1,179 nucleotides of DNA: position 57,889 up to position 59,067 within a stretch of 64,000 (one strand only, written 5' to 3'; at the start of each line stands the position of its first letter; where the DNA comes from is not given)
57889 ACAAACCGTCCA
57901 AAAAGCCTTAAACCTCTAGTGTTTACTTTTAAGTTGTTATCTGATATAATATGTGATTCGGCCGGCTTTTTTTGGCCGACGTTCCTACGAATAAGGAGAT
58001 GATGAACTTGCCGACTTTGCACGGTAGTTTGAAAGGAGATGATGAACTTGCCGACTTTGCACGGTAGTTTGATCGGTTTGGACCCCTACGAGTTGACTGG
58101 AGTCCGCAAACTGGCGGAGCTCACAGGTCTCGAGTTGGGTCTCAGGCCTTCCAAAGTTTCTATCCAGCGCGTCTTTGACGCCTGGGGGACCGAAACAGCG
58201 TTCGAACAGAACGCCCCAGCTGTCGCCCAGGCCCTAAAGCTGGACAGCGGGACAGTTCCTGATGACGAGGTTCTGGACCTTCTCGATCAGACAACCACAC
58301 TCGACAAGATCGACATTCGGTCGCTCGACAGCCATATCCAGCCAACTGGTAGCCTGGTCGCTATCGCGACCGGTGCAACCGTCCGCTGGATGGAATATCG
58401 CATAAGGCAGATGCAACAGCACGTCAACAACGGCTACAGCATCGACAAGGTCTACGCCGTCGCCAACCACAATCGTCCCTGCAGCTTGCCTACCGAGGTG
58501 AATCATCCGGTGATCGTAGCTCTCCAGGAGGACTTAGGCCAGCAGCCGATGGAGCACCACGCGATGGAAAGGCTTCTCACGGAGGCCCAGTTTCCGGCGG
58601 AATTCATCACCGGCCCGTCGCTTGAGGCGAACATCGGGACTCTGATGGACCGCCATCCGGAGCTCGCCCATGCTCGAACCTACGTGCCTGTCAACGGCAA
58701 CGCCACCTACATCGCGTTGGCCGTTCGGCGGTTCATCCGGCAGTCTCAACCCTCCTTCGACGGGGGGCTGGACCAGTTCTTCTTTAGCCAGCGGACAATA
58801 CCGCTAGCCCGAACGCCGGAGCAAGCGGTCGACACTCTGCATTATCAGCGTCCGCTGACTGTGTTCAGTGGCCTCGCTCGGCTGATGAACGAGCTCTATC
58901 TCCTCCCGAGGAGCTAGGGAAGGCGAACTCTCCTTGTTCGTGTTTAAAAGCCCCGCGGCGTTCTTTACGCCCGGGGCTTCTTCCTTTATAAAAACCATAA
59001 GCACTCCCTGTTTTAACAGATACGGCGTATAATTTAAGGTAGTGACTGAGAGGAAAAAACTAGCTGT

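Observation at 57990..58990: GC-rich islet C: a 292-aa unknown protein with G/C-ending codons inserted between the rpoD-kinase block and polA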

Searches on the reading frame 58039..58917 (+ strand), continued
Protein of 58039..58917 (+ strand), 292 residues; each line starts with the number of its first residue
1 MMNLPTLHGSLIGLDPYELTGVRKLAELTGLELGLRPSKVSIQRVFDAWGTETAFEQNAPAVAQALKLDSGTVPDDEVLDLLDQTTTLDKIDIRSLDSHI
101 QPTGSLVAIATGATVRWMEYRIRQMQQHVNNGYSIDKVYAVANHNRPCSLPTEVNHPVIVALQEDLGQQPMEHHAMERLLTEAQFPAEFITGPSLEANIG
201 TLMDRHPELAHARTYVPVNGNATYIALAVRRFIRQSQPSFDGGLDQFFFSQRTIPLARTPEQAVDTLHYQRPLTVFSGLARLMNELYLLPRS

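Call 51: search_dna_similar(query=window:58039-58917:+, collection=phages, mode=protein, max_evalue=0.01)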
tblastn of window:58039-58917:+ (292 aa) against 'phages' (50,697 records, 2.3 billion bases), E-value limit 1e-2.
No match.

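Call 52: search_dna_similar(query=window:58039-58917:+, collection=plasmids, mode=protein, max_evalue=0.01)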
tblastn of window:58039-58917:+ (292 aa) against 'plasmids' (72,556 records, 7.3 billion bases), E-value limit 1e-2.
No match.
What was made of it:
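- No phage or plasmid homologue was found (calls 51, 52).
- Tried and rejected: tblastn against phage and plasmid collections found no match (calls 51, 52).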

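Call 54: find_encoding_contigs(protein=P0002, flank=10000, max_places=2)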
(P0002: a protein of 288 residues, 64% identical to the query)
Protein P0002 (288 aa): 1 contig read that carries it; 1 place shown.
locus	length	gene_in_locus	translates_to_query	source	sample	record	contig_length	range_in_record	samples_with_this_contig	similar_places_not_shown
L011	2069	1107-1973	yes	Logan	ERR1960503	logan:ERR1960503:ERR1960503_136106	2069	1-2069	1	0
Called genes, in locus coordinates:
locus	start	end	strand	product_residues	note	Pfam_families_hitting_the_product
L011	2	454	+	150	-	?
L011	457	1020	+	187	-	PF13238:AAA_18, PF13207:AAA_17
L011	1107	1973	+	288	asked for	-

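Call 55: find_encoding_contigs(protein=P0155, flank=10000, max_places=2)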
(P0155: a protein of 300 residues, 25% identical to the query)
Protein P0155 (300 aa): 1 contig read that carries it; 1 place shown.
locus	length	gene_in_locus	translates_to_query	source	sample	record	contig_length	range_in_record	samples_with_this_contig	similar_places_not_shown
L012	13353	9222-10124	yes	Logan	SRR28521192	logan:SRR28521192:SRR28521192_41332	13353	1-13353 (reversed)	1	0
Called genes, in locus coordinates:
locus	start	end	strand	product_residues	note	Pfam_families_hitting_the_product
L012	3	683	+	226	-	?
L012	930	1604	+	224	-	PF09997:DUF2238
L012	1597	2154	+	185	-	PF00929:RNase_T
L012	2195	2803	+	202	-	PF01966:HD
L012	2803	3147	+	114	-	PF04237:YjbR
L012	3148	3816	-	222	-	-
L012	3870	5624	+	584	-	PF01807:Zn_ribbon_DnaG, PF08275:DNAG_N, PF01751:Toprim, PF13155:Toprim_2, PF13662:Toprim_4, PF10410:DnaB_bind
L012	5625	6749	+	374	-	PF00140:Sigma70_r1_2, PF04542:Sigma70_r2, PF04539:Sigma70_r3, PF04545:Sigma70_r4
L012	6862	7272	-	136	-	PF03479:PCC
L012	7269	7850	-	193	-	PF13207:AAA_17, PF13238:AAA_18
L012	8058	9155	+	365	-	PF00348:polyprenyl_synt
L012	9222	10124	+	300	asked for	-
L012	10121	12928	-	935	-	PF00690:Cation_ATPase_N, PF00122:E1-E2_ATPase, PF13246:Cation_ATPase, PF00702:Hydrolase, PF00689:Cation_ATPase_C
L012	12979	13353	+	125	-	?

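Call 56: find_encoding_contigs(protein=P0157, flank=10000, max_places=2)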
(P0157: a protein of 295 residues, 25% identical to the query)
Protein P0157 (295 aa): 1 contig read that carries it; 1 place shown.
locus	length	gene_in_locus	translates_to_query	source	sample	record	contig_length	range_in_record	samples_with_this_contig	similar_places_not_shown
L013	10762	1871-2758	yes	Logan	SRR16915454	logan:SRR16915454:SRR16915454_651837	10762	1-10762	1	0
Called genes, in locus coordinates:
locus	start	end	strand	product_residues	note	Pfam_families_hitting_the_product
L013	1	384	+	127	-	?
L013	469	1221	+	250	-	-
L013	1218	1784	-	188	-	PF13207:AAA_17 (weak), PF13238:AAA_18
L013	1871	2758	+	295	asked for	-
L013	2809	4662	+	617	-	PF02705:K_trans, PF22776:K_trans_C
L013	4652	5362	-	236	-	PF00689:Cation_ATPase_C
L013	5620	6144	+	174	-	PF01812:5-FTHF_cyc-lig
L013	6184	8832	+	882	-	PF02739:5_3_exonuc_N, PF01367:5_3_exonuc, PF00476:DNA_pol_A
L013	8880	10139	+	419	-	-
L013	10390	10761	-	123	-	?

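Call 84: search_protein_families(library=pfam, alignment_id=A2, max_evalue=5)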
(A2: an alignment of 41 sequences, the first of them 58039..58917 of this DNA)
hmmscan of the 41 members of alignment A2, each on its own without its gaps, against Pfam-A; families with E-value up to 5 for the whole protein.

A. member 1, window:58039-58917:+ (292 aa): 0 families

B. families by the number of members that match (of 41 scanned): 11 families
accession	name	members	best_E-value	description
PF05410.19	Peptidase_C31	1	0.012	Porcine arterivirus-type cysteine proteinase alpha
PF16657.11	Malt_amylase_C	1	0.015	Maltogenic Amylase, C-terminal domain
PF06153.16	CdAMP_rec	1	0.029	Cyclic-di-AMP receptor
PF13439.12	Glyco_transf_4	1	0.031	Glycosyltransferase Family 4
PF05947.17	T6SS_TssF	1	0.046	Type VI secretion system, TssF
PF02698.23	DUF218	1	0.077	DUF218 domain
PF19026.7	UBA_HYPK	1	0.12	HYPK UBA domain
PF24294.1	Chromo_PTM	1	0.16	Membrane-bound transcription factor PTM, chromo domain-like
PF21488.3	YqbF_HeH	1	0.17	YqbF, HeH motif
PF06798.17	PrkA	1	0.21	PrkA serine protein kinase C-terminal domain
PF07676.18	PD40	1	0.24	WD40-like Beta Propeller Repeat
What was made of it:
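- On Any curated protein family (Pfam, NCBIfam, PHROGs, PADLOC, PDB sequences): No consistent hit among 41 members (call 84).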

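Call 92: search_protein_families(library=pfam, proteins=[L001:9464-9913:+, L002:9310-9888:+, L009:8930-9724:-, L009:10766-11038:+], max_evalue=0.01)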
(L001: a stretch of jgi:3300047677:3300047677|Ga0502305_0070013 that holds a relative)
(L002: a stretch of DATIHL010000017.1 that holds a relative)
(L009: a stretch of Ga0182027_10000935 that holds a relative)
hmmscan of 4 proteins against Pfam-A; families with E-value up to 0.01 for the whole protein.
L001:9464-9913:+ (149 aa): 0 families

L002:9310-9888:+ (192 aa): 0 families

L009:8930-9724:- (264 aa): 4 families
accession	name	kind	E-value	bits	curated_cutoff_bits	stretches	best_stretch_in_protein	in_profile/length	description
PF01978.25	TrmB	-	1.4e-11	44.5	25.6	1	6-73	1-67/68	Sugar-specific transcriptional regulator TrmB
PF01047.28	MarR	-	0.0012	19.1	24.6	1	20-59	10-49/59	MarR family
PF09339.16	HTH_IclR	-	0.0027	17.9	22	1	30-59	21-50/52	IclR helix-turn-helix domain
PF12802.13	MarR_2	-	0.0067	17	27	0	22-60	14-53/61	MarR family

L009:10766-11038:+ (90 aa): 1 family
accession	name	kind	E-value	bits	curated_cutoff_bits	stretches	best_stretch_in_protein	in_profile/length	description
PF14147.11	Spore_YhaL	-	0.00053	20.1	27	1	20-52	1-33/52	Sporulation protein YhaL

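Call 93: search_protein_families(library=padloc, proteins=[L001:9464-9913:+, L002:9310-9888:+, L009:8930-9724:-, L009:10766-11038:+], max_evalue=0.01)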
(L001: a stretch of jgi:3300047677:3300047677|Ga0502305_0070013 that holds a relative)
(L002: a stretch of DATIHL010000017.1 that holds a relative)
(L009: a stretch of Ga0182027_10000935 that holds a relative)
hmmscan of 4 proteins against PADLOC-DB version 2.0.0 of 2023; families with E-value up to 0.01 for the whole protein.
L001:9464-9913:+ (149 aa): 0 families

L002:9310-9888:+ (192 aa): 0 families

L009:8930-9724:- (264 aa): 4 families
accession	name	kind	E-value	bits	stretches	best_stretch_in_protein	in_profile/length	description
PDLC01858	CARF3--CARF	-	0.00095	17.1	1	20-61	150-191/204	-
PDLC01863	CARF3--CARF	-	0.0016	16.2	1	32-65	137-170/182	-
PDLC01438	Csa3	-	0.0017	16.4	1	20-112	154-245/305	"CAS-I,CAS-II,CAS-III,CAS-IV,CAS-V,CAS-VI; associated_signaling"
PDLC04369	PDC-M05A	-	0.0018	16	1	33-100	35-101/201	-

L009:10766-11038:+ (90 aa): 0 families

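Call 110: list_cluster_members(proteins=[P0001, P0174])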
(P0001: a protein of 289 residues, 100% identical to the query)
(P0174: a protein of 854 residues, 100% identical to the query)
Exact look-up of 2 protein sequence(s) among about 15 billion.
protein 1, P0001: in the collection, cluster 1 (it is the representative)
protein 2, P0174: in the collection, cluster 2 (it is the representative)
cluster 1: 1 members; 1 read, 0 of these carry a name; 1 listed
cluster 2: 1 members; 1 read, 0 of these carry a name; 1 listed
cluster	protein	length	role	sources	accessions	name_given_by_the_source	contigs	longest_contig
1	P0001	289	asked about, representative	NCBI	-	-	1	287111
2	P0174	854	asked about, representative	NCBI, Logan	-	-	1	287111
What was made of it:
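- Tried and rejected: An exact-sequence look-up gave no accession or organism name for the window's own proteins (call 110).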

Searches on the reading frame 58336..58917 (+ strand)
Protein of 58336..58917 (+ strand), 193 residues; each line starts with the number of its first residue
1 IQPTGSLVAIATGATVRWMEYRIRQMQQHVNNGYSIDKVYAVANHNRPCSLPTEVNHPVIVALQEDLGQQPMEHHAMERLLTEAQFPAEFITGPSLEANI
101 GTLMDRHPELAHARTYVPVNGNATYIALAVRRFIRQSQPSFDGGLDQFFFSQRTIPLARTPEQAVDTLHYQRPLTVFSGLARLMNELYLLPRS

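Call 71: predict_structure(alignment_id=A5)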
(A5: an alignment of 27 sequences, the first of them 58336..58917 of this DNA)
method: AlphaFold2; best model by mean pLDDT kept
length: 193 residues; sequences in the alignment: 27
mean_pLDDT: 93.3   pTM: 0.88
mean pLDDT of the five models: 93.3, 92.2, 91.7, 90.5, 90.4
residues with pLDDT >= 90: 165; 70-90: 24; 50-70: 4; < 50: 0
segments of 3 or more residues with pLDDT < 50: none
pLDDT, mean of each block of 10 residues (from residue 1): 82 95 95 95 97 96 98 98 97 97 96 94 92 94 86 92 92 90 93 76
secondary structure, 60 per line:
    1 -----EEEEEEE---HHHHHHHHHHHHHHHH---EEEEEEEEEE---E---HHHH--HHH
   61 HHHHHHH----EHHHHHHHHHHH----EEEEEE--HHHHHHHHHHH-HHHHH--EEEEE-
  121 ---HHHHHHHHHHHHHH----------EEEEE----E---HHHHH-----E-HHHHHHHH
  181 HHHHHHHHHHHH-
elements in order: E6-12 H16-31 E35-44 H52-55 H58-67 H73-83 E88-93 H96-106 H108-112 E115-119 H124-137 E148-152 H161-165 H173-192
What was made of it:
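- On Rossmann-like nucleotide-binding fold: The domain model has pLDDT 93.3 (call 71).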

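Call 73: fold_search(model_id=the predicted structure, library=pdb)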
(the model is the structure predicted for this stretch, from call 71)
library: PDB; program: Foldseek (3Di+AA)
matches with E <= 10: 1387; with E <= 0.001: 2
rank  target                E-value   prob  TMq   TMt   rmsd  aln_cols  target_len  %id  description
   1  4dql_A                1.3e-04  1.00  0.34  0.21   6.8       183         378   11  Crystal structure of the FAD binding domain of cytochrome P450 BM3 in complex with NADP+ (released 2012-03-07)
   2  4dql_B                3.3e-04  1.00  0.38  0.23   6.5       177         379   11  Crystal structure of the FAD binding domain of cytochrome P450 BM3 in complex with NADP+ (released 2012-03-07)
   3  4dqk_A                2.2e-03  0.96  0.35  0.21   6.7       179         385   12  Crystal structure of the FAD binding domain of cytochrome P450 BM3 (released 2012-03-07)
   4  8dme_A                2.4e-03  0.94  0.34  0.09   6.7       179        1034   12  CYP102A1 in Open Conformation (released 2023-07-19)
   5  5gxu_B                3.0e-03  0.97  0.37  0.22   5.8       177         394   14  Cystal structure of Arabidopsis ATR2 (released 2017-01-25)
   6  6njr_A                3.5e-03  0.93  0.36  0.15   7.0       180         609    7  Spin-Labeled T177C/A637C Mutant of Rat CYPOR (released 2019-02-27)
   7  4dqk_B                3.9e-03  0.95  0.37  0.22   6.4       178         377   12  Crystal structure of the FAD binding domain of cytochrome P450 BM3 (released 2012-03-07)
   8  6j7a_A                4.5e-03  0.69  0.29  0.11   7.8       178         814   10  Fusion protein of heme oxygenase-1 and NADPH cytochrome P450 reductase (17aa) (released 2019-04-10)
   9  4yal_A                5.8e-03  0.66  0.29  0.13   8.1       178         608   10  Reduced CYPOR with 2'-AMP (released 2016-03-02)
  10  7v3x_F                6.1e-03  0.47  0.25  0.15   9.3       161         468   11  Crystal Structure of Cyanobacterial Circadian Clock Protein KaiC (released 2022-04-27)
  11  6j79_A                7.0e-03  0.69  0.30  0.11   7.6       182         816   10  Fusion protein of heme oxygenase-1 and NADPH-cytochrome P450 reductase (13aa) (released 2019-04-10)
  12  9q23_X                7.0e-03  0.63  0.30  0.25  10.3       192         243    9  DX2-CX3-RAD51 structure in the intermediate state (released 2026-03-04)
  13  4yau_A                7.4e-03  0.84  0.34  0.14   7.1       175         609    6  Reduced CYPOR mutant - G141del/E142N (released 2016-03-02)
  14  5hnk_A                9.0e-03  0.77  0.29  0.22  10.3       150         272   10  Crystal structure of T5Fen in complex intact substrate and metal ions. (released 2016-06-01)
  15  6j7i_B                9.6e-03  0.75  0.32  0.11   7.6       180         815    9  Fusion protein of heme oxygenase-1 and NADPH cytochrome P450 reductase (15aa) (released 2019-04-10)
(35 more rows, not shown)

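Call 119: fold_search(model_id=the predicted structure, library=viral)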
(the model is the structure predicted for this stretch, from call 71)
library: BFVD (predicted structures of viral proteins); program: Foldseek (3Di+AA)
matches with E <= 10: 824; with E <= 0.001: 0
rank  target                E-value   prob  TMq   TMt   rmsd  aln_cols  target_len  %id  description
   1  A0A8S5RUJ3            3.2e-03  0.54  0.24  0.20   9.5       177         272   10  (no name in the UniProt tables at hand)
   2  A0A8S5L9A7            3.4e-03  0.93  0.38  0.42  11.6       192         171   13  Bifunctional nicotinamide mononucleotide adenylyltransferase/ADP-ribose pyrophosphatase [Myoviridae sp. ctPuP5]
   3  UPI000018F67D         4.2e-03  0.92  0.37  0.24  11.3       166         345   14  (no name look-up for this kind of identifier)
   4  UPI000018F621         7.4e-03  0.63  0.31  0.18  10.0       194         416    8  (no name look-up for this kind of identifier)
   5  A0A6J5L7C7            1.4e-02  0.47  0.31  0.14  10.1       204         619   14  Replicative DNA helicase [uncultured Caudovirales phage]
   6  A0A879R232            1.7e-02  0.84  0.39  0.43  12.7       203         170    7  DUF218 domain-containing protein [Synechococcus phage S-SRM01]
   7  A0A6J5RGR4            1.8e-02  0.38  0.28  0.17  10.4       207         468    9  DnaB Replicative DNA helicase [uncultured Caudovirales phage]
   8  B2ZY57                2.2e-02  0.57  0.30  0.24  10.9       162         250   10  5'-3' exonuclease [Ralstonia phage phiRSL1]
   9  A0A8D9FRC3            2.5e-02  0.33  0.30  0.21  16.7       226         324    9  RNaseH ribonuclease [uncultured marine phage]
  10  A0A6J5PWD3            3.2e-02  0.28  0.25  0.19  10.6       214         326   11  Glycoside hydrolase family 5 domain-containing protein [uncultured Caudovirales phage]
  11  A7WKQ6                3.2e-02  0.28  0.29  0.20  13.8       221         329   12  Putative glycosyltransferase [Betalipothrixvirus pezzuloense]
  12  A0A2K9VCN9            3.4e-02  0.23  0.25  0.12  11.2       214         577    8  Glycosyl hydrolase [Lactobacillus phage Bacchae]
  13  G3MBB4                3.9e-02  0.60  0.36  0.39  10.5       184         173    9  Gp44 [Bacillus phage G]
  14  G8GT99                4.2e-02  0.18  0.23  0.23   9.7       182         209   12  DNA primase/helicase protein (Fragment) [uncultured virus]
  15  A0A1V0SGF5            4.4e-02  0.69  0.34  0.08   5.3       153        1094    8  FtsJ-like methyltransferase [Hokovirus HKV1]
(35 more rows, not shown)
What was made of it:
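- On Rossmann-like nucleotide-binding fold: The best PDB match normalised to the query is TM 0.38, and the best viral match is 0.40 (0.43 normalised to the target) (calls 73, 119).
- Closest known: Rossmann-like nucleotide-binding domains. Same: Weak Foldseek matches (TM 0.34-0.43) and one member with a marginal DUF218 hit (calls 73, 84, 119).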
